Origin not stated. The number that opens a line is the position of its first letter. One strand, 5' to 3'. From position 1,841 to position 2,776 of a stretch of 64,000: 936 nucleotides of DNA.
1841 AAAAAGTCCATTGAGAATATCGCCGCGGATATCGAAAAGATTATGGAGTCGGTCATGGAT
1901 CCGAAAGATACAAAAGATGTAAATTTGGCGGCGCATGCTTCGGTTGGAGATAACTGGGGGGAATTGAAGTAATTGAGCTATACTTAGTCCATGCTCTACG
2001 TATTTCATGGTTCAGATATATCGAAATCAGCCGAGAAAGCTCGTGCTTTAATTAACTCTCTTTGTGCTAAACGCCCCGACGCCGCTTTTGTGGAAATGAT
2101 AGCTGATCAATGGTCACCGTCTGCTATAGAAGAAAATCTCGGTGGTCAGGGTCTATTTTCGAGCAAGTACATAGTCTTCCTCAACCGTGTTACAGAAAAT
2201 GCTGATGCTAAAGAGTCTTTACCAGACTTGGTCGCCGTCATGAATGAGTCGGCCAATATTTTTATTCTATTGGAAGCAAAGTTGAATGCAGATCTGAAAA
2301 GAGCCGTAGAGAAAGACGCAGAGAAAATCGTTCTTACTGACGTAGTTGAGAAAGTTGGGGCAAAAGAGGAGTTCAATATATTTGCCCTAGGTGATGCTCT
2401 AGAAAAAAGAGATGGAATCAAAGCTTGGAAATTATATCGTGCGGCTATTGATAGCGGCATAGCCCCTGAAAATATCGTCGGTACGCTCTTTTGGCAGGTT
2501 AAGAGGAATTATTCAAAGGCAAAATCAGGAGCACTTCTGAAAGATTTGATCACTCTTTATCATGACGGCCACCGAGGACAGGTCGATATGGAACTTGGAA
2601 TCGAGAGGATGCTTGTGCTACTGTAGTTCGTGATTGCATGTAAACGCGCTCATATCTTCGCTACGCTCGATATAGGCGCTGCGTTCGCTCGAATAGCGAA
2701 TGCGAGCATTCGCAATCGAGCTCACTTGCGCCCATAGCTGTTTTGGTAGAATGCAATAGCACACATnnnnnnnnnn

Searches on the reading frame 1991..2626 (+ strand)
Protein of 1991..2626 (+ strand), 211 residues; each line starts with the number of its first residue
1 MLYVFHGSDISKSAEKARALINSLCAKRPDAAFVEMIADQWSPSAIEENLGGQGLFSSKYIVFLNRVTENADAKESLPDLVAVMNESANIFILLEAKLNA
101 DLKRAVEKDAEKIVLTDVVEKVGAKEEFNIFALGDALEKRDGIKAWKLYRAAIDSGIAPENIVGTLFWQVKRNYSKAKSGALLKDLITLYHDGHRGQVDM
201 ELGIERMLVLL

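Call 59: find_encoding_contigs(protein=window:1991-2626:+, flank=10000, max_places=2)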
Protein window:1991-2626:+ (211 aa): 1 contig read that carries it; 1 place shown.
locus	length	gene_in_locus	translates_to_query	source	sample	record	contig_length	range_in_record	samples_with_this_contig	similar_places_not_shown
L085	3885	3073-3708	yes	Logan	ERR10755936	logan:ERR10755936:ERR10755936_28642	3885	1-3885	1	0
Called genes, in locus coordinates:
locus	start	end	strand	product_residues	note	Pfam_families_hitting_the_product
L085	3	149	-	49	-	?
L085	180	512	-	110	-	-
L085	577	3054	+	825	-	PF02739:5_3_exonuc_N, PF01367:5_3_exonuc, PF00476:DNA_pol_A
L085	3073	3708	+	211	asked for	-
